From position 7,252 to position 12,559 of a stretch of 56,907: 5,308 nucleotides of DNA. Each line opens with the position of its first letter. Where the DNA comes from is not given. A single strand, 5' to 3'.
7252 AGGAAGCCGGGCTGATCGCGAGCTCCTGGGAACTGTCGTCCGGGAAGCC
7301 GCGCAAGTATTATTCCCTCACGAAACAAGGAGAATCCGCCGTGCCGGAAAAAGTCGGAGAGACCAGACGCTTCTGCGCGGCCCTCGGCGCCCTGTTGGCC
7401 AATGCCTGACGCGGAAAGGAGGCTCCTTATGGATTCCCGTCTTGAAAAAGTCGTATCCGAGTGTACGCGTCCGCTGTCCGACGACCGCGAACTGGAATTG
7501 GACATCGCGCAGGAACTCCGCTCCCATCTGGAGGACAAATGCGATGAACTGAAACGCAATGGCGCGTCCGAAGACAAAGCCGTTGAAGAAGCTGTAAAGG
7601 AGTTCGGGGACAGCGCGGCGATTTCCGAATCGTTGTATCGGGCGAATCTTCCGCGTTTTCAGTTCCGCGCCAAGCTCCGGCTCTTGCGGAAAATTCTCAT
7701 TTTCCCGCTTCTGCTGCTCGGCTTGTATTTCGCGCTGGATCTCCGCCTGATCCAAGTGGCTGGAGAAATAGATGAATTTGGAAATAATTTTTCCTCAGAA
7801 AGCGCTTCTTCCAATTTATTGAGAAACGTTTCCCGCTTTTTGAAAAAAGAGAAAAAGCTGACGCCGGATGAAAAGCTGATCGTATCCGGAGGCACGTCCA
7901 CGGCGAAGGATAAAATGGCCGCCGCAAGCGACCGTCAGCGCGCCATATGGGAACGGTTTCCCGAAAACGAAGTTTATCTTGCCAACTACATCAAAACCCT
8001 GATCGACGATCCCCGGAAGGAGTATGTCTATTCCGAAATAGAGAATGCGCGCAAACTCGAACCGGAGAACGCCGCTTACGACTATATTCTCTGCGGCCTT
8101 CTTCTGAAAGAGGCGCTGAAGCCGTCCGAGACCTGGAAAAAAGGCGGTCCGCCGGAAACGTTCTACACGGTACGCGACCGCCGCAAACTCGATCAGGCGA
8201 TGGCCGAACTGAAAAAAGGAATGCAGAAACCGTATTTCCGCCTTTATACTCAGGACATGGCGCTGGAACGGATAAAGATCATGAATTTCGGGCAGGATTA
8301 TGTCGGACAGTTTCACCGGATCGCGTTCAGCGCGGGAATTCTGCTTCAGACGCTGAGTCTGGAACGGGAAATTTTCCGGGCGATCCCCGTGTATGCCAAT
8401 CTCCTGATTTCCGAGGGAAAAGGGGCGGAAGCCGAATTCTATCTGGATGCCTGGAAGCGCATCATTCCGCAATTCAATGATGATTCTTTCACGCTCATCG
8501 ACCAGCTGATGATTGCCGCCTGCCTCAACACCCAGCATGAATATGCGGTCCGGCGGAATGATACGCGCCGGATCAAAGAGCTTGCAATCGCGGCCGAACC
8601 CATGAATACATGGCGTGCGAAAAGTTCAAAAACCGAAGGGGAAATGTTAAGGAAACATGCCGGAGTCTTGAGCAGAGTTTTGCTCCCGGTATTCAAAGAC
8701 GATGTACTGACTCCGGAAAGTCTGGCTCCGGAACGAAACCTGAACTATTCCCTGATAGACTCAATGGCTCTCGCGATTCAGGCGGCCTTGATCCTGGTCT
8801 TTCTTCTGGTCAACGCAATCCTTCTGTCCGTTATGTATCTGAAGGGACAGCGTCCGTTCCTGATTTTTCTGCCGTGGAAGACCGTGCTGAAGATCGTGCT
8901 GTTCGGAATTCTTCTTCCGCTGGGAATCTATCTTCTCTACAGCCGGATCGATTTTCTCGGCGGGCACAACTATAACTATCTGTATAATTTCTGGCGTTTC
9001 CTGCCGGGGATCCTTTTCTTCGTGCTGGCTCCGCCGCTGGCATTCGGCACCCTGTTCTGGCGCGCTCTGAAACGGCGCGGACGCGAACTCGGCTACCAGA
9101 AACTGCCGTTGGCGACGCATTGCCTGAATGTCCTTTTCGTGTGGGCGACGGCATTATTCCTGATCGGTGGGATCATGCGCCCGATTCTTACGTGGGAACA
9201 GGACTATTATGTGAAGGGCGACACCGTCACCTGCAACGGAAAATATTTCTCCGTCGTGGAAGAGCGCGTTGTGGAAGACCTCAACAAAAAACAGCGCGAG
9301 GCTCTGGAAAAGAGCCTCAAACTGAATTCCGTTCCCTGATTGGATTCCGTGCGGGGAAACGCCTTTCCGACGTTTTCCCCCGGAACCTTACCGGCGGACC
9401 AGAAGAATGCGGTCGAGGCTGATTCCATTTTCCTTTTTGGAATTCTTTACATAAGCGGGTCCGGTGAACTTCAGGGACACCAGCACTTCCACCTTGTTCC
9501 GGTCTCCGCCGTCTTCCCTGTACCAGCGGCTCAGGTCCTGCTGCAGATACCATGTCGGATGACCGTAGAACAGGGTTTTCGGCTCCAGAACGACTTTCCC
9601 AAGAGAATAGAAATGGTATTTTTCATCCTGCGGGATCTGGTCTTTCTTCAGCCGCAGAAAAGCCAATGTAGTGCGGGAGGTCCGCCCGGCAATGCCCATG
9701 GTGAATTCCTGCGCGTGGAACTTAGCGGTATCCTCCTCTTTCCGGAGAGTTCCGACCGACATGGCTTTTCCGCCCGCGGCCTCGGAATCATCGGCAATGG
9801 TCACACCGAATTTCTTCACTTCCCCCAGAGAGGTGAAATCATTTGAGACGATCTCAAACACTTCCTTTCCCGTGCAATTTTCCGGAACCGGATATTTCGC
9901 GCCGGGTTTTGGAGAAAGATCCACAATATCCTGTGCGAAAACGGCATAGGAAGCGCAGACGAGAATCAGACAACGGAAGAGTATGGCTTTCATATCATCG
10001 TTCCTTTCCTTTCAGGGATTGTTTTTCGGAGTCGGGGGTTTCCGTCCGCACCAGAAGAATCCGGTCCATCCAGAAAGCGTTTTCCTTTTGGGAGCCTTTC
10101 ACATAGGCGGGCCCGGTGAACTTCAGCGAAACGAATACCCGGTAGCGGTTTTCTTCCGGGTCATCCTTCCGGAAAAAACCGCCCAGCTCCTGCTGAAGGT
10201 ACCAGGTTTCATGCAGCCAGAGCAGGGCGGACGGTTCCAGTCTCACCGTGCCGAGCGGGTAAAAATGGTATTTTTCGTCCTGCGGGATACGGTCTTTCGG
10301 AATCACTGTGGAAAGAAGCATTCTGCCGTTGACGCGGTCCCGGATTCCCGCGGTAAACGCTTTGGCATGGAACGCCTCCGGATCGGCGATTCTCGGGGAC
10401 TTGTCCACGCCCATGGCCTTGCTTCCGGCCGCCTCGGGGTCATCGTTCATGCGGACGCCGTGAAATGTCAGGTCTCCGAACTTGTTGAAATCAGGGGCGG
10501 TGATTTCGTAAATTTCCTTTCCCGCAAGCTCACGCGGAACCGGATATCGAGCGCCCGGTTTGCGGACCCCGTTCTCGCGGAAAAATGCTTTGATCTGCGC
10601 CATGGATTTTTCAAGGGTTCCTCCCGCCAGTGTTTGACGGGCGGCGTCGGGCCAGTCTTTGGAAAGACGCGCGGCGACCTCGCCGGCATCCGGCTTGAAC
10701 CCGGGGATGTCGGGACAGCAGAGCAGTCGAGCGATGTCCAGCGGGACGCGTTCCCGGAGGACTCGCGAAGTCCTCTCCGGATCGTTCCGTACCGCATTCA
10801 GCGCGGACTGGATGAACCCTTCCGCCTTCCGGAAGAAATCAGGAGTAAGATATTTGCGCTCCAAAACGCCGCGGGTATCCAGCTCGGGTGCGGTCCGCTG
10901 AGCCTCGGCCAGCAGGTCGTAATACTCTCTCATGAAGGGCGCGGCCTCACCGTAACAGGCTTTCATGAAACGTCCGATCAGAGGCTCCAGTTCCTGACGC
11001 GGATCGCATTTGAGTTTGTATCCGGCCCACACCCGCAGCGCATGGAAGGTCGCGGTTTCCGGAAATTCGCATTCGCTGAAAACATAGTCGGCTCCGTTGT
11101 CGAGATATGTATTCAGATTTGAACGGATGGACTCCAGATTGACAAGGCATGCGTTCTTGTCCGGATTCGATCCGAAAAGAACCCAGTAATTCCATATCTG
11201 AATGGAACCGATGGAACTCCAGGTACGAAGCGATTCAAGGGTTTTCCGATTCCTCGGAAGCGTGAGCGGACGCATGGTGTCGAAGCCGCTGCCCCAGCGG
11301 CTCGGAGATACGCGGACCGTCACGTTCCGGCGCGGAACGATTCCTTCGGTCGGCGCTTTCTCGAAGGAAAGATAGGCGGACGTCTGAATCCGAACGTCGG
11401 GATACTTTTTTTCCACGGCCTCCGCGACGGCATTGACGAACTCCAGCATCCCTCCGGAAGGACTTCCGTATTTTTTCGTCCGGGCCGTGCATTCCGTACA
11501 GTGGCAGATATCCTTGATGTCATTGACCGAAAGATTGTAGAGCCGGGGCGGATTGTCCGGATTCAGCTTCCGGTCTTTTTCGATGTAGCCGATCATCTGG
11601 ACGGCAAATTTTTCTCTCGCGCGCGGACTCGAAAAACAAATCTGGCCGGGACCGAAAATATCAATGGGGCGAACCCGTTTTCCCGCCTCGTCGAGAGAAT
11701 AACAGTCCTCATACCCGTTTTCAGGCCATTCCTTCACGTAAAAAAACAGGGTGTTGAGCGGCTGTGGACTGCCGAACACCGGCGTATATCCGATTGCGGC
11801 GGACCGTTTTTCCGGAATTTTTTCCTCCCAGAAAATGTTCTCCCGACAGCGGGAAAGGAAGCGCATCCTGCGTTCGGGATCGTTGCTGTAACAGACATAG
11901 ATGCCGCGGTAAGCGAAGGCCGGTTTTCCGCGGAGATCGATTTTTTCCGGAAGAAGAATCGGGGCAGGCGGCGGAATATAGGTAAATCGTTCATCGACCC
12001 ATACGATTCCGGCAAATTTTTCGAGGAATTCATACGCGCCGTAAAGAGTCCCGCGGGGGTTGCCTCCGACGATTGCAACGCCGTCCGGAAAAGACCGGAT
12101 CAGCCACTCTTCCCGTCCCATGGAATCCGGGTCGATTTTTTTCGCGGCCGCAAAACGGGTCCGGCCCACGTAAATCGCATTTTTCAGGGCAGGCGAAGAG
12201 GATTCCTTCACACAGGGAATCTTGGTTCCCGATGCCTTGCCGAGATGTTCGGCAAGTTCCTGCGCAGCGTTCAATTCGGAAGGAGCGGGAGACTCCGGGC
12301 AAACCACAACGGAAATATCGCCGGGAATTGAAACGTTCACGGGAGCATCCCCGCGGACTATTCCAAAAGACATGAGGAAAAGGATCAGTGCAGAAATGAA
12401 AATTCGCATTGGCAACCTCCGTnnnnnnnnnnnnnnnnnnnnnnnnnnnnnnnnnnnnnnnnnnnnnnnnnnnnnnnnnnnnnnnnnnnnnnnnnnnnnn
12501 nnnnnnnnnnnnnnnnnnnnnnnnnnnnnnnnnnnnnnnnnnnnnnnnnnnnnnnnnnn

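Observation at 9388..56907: One gene-order rule used four times: local regulator, then an HX9DG prepilin-like gene, then a giant exported glycan enzyme (a pseudopilin-centred PUL-like module)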

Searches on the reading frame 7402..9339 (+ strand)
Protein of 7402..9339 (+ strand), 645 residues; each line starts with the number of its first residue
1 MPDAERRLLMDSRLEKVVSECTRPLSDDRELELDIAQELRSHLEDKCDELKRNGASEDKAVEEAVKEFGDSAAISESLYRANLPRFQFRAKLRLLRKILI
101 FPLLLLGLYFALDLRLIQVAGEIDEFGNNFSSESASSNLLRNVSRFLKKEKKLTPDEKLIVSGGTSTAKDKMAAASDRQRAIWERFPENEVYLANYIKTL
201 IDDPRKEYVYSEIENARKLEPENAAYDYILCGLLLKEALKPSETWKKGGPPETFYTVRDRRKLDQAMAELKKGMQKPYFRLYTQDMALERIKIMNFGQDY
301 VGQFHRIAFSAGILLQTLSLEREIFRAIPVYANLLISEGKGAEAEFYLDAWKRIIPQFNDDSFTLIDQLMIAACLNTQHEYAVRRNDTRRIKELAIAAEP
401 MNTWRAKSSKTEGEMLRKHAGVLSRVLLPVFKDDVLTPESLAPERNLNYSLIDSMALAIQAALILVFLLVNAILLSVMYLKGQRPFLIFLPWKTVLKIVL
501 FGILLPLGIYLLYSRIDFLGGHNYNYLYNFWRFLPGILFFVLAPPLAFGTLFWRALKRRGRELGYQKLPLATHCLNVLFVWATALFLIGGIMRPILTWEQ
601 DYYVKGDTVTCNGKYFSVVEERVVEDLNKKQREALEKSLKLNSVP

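Call 7: search_protein_families(library=pfam, proteins=[window:7402-9339:+], max_evalue=0.001)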
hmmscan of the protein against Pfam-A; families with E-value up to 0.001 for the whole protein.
window:7402-9339:+ (645 aa): 0 families

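Call 62: search_protein_families(library=ncbifam, proteins=[window:7402-9339:+], max_evalue=0.01)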
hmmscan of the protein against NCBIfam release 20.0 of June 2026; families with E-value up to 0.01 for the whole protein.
window:7402-9339:+ (645 aa): 1 family
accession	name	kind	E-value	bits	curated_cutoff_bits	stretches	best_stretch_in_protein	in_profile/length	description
NF038403.1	perm_prefix_1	domain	3.6e-13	49.1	30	1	28-78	8-58/59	permease prefix domain 1-containing protein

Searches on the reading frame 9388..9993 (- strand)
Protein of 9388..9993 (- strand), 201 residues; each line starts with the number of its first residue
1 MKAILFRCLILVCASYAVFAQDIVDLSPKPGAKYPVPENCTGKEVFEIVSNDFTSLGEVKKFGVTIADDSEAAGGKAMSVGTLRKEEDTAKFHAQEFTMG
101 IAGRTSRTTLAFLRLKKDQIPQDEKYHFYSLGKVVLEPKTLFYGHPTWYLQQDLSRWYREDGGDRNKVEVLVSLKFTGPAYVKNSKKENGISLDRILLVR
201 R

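Call 6: search_protein_families(library=pfam, proteins=[window:9388-9993:-], max_evalue=0.001)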
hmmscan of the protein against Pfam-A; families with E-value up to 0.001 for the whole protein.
window:9388-9993:- (201 aa): 0 families

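Call 62: search_protein_families(library=ncbifam, proteins=[window:9388-9993:-], max_evalue=0.01)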
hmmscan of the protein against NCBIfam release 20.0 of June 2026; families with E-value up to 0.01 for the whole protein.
window:9388-9993:- (201 aa): 0 families

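Call 77: search_protein_families(library=pfam, proteins=[window:9388-9993:-], max_evalue=0.5)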
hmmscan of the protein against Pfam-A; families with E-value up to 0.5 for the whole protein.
window:9388-9993:- (201 aa): 0 families

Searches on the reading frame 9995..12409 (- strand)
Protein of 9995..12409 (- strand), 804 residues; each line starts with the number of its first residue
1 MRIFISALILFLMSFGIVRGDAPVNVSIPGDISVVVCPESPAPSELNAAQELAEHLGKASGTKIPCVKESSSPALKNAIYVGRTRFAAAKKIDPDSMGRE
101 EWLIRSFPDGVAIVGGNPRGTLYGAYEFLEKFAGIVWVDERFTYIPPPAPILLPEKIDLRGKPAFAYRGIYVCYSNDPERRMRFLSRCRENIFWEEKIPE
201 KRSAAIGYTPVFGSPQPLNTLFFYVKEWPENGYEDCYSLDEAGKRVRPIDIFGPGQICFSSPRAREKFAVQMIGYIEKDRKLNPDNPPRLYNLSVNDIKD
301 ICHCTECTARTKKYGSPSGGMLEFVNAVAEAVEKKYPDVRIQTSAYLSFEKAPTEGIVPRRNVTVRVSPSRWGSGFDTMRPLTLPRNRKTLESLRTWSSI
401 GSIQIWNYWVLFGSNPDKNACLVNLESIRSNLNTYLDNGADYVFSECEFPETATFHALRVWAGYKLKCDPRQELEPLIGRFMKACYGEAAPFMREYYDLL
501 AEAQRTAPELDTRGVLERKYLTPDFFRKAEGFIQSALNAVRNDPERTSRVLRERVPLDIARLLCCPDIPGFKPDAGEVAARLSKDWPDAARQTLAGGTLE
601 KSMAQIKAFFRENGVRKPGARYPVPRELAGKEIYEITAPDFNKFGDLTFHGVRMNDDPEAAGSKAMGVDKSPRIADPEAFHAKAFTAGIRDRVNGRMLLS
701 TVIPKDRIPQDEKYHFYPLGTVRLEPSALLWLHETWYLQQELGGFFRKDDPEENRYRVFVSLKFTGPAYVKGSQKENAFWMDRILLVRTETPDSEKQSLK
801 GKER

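Call 6: search_protein_families(library=pfam, proteins=[window:9995-12409:-], max_evalue=0.001)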
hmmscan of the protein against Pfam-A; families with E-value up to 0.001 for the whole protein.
window:9995-12409:- (804 aa): 3 families
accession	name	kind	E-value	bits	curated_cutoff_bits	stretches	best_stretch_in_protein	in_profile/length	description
PF16126.11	DUF4838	-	1e-47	163.3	26.6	1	137-498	1-325/325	Domain of unknown function (DUF4838)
PF03648.19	Glyco_hydro_67N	-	3.1e-05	24.6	24.3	1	43-128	31-120/120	Glycosyl hydrolase family 67 N-terminus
PF02838.20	Glyco_hydro_20b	-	0.00095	20.3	26.1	0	30-125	22-101/124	Glycosyl hydrolase family 20, domain 2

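Call 42: search_solved_structures(query=window:9995-12409:-, max_evalue=1)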
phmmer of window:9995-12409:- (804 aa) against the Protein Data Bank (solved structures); distinct sequences matched with E-value up to 1: 4.
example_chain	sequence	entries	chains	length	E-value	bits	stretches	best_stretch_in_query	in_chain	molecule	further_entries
7pxq_A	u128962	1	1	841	0.0031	18.7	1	39-172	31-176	xylan alpha-1,2-glucuronidase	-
7pug_A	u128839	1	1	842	0.0031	18.7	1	39-172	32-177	xylan alpha-1,2-glucuronidase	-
4c90_A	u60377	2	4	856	0.031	15.4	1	107-172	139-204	ALPHA-GLUCURONIDASE GH115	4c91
7cbn_A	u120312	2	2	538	0.27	12.3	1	94-172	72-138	Beta-N-acetylhexosaminidase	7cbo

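Call 62: search_protein_families(library=ncbifam, proteins=[window:9995-12409:-], max_evalue=0.01)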
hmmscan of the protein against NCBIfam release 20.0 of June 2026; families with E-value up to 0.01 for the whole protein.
window:9995-12409:- (804 aa): 0 families

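Call 73: find_related_loci(query=window:9995-12409:-, collection=metagenome_contigs, flank=6000)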
Query window:9995-12409:- (804 aa) in metagenome_contigs; peptide patterns used: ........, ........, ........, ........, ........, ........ (x = any residue, [..] = any of these).
66 stretches matched a pattern; 5 encode a relative of the query (tblastn E <= 1e-3); 5 distinct loci.
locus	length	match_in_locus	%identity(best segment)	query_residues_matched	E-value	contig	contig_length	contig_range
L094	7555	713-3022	46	7-788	0e+0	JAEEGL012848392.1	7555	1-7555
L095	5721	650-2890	47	31-788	0e+0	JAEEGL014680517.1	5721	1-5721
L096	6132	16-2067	48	100-796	0e+0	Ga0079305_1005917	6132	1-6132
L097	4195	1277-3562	43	34-802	0e+0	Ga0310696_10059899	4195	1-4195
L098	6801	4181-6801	43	30-791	0e+0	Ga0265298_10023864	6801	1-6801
